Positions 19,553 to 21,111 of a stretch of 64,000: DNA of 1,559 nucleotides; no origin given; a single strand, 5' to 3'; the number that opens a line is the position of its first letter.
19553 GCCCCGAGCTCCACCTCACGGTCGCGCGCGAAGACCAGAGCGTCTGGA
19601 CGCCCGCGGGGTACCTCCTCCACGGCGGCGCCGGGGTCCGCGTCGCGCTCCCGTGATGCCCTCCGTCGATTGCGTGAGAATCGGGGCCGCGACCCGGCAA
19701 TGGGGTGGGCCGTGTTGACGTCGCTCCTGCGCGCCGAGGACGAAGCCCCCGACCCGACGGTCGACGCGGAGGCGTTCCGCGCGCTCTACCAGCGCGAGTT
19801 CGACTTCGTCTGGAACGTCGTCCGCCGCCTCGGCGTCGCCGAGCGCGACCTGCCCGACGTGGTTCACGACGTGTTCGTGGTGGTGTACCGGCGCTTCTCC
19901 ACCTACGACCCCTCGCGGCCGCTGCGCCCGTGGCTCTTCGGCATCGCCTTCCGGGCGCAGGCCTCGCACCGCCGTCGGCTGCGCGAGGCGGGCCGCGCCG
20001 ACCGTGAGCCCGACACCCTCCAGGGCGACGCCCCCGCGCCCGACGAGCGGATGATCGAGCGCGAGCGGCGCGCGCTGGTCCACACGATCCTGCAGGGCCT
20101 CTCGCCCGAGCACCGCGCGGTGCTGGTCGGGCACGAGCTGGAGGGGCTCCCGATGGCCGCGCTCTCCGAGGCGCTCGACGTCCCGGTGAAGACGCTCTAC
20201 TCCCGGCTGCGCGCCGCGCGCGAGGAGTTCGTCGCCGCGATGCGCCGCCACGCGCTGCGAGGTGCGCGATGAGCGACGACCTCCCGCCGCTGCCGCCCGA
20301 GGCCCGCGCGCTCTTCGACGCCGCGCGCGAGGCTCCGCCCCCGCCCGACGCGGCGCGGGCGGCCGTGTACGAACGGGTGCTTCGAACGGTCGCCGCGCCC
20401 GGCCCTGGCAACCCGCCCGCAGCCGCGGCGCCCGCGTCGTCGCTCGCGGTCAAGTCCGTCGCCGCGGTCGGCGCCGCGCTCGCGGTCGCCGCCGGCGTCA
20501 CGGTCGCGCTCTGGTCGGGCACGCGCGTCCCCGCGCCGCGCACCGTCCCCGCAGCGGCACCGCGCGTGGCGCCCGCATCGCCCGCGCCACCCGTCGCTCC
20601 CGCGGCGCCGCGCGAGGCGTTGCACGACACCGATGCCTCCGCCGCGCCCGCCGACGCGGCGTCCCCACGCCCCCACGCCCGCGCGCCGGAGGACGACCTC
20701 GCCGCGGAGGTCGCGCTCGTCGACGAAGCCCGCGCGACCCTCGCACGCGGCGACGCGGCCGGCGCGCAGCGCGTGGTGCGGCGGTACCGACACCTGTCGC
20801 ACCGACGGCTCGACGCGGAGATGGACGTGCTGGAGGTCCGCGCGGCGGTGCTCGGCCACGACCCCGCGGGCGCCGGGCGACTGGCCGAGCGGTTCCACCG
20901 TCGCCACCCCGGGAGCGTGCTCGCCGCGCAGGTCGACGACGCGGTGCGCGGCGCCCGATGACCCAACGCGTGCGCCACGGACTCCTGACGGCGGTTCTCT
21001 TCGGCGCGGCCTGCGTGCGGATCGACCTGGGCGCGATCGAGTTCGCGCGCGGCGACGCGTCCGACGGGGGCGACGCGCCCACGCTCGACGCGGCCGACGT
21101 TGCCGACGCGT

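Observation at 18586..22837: ECF sigma / anti-sigma module translationally coupled to a Cys-rich lipoprotein, with a paralogous Cys-rich lipoprotein downstream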

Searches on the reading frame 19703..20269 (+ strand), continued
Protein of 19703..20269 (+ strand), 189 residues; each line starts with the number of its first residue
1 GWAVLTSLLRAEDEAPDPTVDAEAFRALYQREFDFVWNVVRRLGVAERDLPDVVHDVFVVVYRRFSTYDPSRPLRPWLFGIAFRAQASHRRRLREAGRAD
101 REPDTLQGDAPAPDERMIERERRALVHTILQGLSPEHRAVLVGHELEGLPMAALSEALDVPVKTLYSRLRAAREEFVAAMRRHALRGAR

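Call 88: find_related_loci(query=A1, collection=metagenome_contigs, flank=4000)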
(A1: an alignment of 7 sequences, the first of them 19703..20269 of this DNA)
Query A1 (189 aa) in metagenome_contigs; peptide patterns used: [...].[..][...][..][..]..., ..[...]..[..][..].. (x = any residue, [..] = any of these).
600 stretches matched a pattern (row limit reached: there are more); 346 encode a relative of the query (tblastn E <= 1e-3); the best 80 are kept; 80 distinct loci.
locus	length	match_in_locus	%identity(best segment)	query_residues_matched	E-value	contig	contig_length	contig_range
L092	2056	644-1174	47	4-180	3e-45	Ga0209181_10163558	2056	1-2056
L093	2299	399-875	47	23-181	2e-42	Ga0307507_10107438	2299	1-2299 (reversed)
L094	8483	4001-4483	45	19-182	7e-40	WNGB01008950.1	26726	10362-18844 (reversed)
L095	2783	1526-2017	46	14-177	2e-35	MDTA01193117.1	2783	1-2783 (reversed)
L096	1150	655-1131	40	24-182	3e-36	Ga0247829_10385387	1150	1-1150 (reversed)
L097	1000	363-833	46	25-180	2e-36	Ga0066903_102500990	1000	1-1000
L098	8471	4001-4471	44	24-180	4e-33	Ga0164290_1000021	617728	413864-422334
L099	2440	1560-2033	43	25-182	5e-33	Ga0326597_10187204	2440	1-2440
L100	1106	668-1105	44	14-159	2e-32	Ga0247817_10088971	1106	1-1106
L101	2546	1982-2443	43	22-182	8e-31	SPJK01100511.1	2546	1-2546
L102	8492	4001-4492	39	16-182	7e-31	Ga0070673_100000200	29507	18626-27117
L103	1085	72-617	38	1-188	5e-32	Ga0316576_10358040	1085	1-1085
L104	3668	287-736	41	21-170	2e-30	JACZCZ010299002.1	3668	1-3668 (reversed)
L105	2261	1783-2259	37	16-176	7e-27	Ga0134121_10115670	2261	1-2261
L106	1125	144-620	37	26-182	3e-26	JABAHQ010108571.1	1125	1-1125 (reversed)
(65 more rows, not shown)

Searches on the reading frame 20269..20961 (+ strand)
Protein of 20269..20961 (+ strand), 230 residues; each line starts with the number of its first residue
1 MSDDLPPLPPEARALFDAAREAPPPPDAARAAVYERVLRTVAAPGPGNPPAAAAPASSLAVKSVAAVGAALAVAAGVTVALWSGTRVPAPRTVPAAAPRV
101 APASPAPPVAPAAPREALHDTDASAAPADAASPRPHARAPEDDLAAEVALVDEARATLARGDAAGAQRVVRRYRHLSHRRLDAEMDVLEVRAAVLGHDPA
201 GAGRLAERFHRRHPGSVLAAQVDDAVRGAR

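Call 6: search_protein_families(library=pfam, proteins=[window:20269-20958:+], max_evalue=0.1)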
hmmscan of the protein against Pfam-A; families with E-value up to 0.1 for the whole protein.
window:20269-20958:+ (230 aa): 0 families

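Call 7: search_protein_families(library=ncbifam, proteins=[window:20269-20958:+], max_evalue=0.1)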
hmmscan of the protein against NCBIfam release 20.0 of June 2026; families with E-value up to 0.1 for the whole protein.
window:20269-20958:+ (230 aa): 1 family
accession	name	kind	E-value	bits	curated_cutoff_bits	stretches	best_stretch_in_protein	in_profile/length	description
NF033761.1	gliding_GltJ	equivalog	0.054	12.5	450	1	6-152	299-461/671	adventurous gliding motility protein GltJ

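Call 9: find_encoding_contigs(protein=window:20269-20961:+, flank=10000, max_places=6)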
Protein window:20269-20961:+ (230 aa): 1 contig read that carries it; 1 place shown.
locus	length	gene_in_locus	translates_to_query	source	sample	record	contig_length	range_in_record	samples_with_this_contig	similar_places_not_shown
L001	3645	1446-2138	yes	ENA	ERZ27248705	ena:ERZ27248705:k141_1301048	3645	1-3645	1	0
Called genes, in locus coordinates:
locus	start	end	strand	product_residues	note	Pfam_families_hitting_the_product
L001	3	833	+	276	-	?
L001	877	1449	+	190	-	PF04542:Sigma70_r2, PF08281:Sigma70_r4_2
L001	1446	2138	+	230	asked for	-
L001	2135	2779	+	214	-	-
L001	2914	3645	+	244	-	?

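Call 10: find_homologous_proteins(query=window:20269-20958:+)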
Query window:20269-20958:+ (230 aa): 7 proteins with E <= 0.001 among 8000 candidates.
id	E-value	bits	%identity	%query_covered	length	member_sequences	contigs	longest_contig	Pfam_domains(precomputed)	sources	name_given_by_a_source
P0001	3.1e-129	447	100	100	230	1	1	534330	-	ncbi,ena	ncbi:MAG: hypothetical protein U0324_10385 [Polyangiales bacterium]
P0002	1.5e-63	233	61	100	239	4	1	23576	-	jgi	jgi:hypothetical protein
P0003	1.7e-58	216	56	100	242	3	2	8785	-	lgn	-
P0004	9.1e-46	175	51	100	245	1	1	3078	-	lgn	-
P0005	7.6e-16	77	37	89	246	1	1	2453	-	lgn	-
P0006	1.4e-10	60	34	98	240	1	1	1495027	-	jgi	jgi:hypothetical protein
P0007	1.9e-7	49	40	37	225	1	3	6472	-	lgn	-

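Call 11: find_encoding_contigs(protein=P0002, flank=8000, max_places=3)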
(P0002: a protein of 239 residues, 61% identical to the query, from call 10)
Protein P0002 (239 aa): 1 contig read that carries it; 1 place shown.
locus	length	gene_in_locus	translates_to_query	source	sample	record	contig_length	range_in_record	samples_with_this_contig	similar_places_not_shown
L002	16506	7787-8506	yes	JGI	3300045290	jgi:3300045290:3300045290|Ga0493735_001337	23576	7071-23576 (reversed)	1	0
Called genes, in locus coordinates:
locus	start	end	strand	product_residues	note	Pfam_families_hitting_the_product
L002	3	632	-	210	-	?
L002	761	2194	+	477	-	PF21751:DACNV, PF02457:DAC (faint)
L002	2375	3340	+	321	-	PF03741:TerC, PF04332:DUF475 (faint)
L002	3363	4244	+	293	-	PF25539:Bestrophin_2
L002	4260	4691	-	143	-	-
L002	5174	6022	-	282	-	PF02567:PhzC-PhzF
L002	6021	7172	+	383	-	-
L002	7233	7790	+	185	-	PF04542:Sigma70_r2 (weak), PF08281:Sigma70_r4_2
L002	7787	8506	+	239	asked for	-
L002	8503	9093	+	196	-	-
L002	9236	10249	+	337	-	-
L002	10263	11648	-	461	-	PF07731:Cu-oxidase_2 (weak), PF07732:Cu-oxidase_3, PF00394:Cu-oxidase, PF07731:Cu-oxidase_2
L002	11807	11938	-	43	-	-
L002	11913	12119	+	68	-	-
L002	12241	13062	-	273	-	-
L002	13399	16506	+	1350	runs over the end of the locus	PF00501:AMP-binding, PF23024:AMP-dom_DIP2-like, PF00550:PP-binding, PF00109:ketoacyl-synt, PF02801:Ketoacyl-synt_C, PF16197:KAsynt_C_assoc, PF00550:PP-binding (weak), PF00501:AMP-binding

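Call 12: find_encoding_contigs(protein=P0003, flank=8000, max_places=3)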
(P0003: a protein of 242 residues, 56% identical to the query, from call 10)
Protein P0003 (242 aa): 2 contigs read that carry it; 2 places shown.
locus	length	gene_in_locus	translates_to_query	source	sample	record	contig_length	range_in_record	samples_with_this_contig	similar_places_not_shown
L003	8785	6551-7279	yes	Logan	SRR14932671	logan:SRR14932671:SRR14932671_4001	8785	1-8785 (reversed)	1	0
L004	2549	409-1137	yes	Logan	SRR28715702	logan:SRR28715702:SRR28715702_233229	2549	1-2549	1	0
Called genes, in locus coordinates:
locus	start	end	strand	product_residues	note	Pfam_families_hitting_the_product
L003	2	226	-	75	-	?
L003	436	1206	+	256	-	PF05721:PhyH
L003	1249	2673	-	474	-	-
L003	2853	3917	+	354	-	PF08240:ADH_N, PF00107:ADH_zinc_N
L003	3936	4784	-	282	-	PF02567:PhzC-PhzF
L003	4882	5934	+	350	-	-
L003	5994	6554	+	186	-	PF04542:Sigma70_r2 (weak), PF08281:Sigma70_r4_2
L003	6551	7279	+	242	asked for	-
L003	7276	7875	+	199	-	PF04885:Stig1 (weak)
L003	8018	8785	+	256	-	?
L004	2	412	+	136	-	?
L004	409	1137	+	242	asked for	-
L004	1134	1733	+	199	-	PF04885:Stig1 (weak)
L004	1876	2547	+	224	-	?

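Call 13: find_encoding_contigs(protein=P0006, flank=8000, max_places=3)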
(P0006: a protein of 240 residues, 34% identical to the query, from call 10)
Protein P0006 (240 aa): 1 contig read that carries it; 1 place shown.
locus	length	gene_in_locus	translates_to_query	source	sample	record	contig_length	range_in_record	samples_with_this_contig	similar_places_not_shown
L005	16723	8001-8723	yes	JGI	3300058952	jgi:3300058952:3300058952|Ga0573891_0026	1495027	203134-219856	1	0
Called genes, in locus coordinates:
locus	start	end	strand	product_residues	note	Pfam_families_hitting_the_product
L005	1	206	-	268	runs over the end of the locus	-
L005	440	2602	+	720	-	-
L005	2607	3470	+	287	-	PF27100:DcsG_N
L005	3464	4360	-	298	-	-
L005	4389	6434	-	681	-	-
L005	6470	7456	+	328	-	-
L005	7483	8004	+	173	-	PF04542:Sigma70_r2, PF08281:Sigma70_r4_2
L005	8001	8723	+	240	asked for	-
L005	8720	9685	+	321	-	PF00149:Metallophos, PF12850:Metallophos_2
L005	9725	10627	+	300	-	-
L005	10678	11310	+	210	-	PF04542:Sigma70_r2, PF08281:Sigma70_r4_2, PF04545:Sigma70_r4 (weak)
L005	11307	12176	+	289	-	-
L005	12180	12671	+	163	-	-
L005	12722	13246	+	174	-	-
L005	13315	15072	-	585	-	-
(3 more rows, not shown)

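Call 16: find_encoding_contigs(protein=P0007, flank=8000, max_places=3)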
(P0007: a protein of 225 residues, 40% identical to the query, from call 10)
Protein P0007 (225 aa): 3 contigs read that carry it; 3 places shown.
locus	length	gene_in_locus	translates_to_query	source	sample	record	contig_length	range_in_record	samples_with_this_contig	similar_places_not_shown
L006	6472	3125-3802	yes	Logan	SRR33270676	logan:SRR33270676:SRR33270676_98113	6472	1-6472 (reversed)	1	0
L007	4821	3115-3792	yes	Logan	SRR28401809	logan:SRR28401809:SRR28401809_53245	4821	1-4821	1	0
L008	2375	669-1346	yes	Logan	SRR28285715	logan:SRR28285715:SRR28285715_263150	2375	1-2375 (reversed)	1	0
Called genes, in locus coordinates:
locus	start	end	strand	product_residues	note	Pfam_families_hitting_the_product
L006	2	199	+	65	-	?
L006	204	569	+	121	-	-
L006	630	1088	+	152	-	-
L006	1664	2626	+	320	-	-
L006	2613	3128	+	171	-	PF04542:Sigma70_r2, PF08281:Sigma70_r4_2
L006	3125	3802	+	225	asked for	-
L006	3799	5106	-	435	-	PF04107:GCS2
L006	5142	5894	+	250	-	PF07264:EI24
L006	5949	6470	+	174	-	?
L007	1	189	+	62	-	?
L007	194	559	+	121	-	-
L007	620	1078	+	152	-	-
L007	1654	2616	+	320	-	-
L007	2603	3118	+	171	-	PF04542:Sigma70_r2, PF08281:Sigma70_r4_2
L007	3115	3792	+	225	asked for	-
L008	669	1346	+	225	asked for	-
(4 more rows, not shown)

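Call 17: find_encoding_contigs(protein=P0005, flank=8000, max_places=3)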
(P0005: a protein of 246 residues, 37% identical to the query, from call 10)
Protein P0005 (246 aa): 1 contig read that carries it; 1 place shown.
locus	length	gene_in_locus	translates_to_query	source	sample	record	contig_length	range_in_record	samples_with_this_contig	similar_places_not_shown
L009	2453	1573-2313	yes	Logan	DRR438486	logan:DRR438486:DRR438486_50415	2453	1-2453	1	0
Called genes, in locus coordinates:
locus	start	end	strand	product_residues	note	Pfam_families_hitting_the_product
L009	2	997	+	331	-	?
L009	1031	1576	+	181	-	PF04542:Sigma70_r2 (weak), PF08281:Sigma70_r4_2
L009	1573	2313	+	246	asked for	-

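Call 18: find_encoding_contigs(protein=P0004, flank=8000, max_places=3)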
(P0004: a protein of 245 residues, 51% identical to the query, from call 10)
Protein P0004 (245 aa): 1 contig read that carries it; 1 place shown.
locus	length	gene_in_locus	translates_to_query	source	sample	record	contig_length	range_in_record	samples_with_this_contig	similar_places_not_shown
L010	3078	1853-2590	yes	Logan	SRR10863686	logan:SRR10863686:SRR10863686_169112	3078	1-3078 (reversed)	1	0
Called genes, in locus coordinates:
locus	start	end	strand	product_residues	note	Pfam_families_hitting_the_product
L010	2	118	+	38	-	?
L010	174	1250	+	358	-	-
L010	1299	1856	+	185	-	PF04542:Sigma70_r2, PF08281:Sigma70_r4_2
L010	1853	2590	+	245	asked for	-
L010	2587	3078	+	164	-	?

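Call 61: search_protein_families(library=pfam, proteins=[window:20269-20958:+, P0002, P0005, P0006, P0007], max_evalue=5)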
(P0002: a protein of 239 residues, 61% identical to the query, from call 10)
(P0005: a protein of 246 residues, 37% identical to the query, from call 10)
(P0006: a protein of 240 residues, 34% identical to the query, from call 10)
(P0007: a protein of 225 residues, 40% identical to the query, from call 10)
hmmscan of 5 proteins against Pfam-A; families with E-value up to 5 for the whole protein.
window:20269-20958:+ (230 aa): 0 families

P0002 (239 aa): 1 family
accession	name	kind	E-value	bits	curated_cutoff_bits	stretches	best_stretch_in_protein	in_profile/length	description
PF13428.12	TPR_14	-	4.5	8.7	23.5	0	199-228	8-37/44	Tetratricopeptide repeat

P0005 (246 aa): 4 families
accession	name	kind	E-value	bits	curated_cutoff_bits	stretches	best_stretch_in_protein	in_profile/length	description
PF13174.12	TPR_6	-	0.026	15.6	26.3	1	172-192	11-31/33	Tetratricopeptide repeat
PF13428.12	TPR_14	-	0.032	15.3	23.5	1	168-197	8-37/44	Tetratricopeptide repeat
PF13525.12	YfiO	-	0.13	12.5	25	1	168-231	12-75/203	Outer membrane lipoprotein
PF19252.4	HIND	-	0.2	11.5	25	1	37-50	11-24/25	HIND motif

P0006 (240 aa): 4 families
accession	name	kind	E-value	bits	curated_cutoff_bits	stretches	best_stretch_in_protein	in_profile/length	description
PF06386.16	GvpL_GvpF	-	0.0021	18.6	23.6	1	125-225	124-229/245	Gas vesicle synthesis protein GvpL/GvpF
PF13432.12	TPR_16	-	0.022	15.6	32.7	2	160-188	35-63/65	Tetratricopeptide repeat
PF13525.12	YfiO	-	0.086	13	25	1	157-226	6-75/203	Outer membrane lipoprotein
PF13428.12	TPR_14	-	0.2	12.9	23.5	1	158-186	3-31/44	Tetratricopeptide repeat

P0007 (225 aa): 5 families
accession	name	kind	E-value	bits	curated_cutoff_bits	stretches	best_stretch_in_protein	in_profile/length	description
PF13428.12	TPR_14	-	0.0097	17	23.5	1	189-215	9-35/44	Tetratricopeptide repeat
PF07721.20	TPR_4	-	0.18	13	27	1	189-204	9-24/26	Tetratricopeptide repeat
PF13174.12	TPR_6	-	0.18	13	26.3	1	190-214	9-33/33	Tetratricopeptide repeat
PF13525.12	YfiO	-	0.23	11.6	25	1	146-214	7-75/203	Outer membrane lipoprotein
PF13432.12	TPR_16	-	2.1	9.3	32.7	0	149-185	18-53/65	Tetratricopeptide repeat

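Call 85: search_protein_representatives(alignment_id=A8)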
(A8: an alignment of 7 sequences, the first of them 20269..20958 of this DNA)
Query: 7 sequences, 245 profile positions. Proteins with E-value up to 0.001 (for the whole library): 22199; up to 1e-10: 9128; up to 1e-30: 338. The best 150 are listed.
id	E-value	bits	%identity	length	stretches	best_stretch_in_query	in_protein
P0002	6.1e-101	354.0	-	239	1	1-245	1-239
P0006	2.8e-77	276.5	-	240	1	1-245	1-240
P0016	4.8e-52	193.8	-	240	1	1-244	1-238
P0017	1.5e-41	159.5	-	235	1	1-239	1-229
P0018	8.2e-41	157.0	-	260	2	43-242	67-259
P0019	2.8e-40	155.3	-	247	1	9-242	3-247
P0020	3.2e-40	155.1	-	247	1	1-242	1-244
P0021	3.8e-40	154.9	-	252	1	1-241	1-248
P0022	7.6e-40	153.9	-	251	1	4-239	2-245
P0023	4.4e-39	151.4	-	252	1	3-241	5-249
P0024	4.6e-39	151.3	-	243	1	1-243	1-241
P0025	7.1e-39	150.7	-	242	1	1-245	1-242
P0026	7.4e-39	150.7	-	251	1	1-241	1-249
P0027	9.6e-39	150.3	-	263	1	1-243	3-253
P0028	1.1e-38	150.1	-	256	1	4-243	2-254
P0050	8.3e-37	143.9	-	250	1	1-241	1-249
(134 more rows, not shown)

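Call 86: find_encoding_contigs(protein=P0050, flank=4000, max_places=2)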
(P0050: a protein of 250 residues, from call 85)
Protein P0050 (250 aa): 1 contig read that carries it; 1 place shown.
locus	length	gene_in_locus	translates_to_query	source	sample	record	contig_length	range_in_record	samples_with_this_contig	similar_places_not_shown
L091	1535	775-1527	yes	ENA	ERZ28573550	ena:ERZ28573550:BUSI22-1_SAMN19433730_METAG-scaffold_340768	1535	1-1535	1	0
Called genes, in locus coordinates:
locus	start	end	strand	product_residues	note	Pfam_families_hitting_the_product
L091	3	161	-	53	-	?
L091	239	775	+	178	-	PF04542:Sigma70_r2, PF08281:Sigma70_r4_2 (faint)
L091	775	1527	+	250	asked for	-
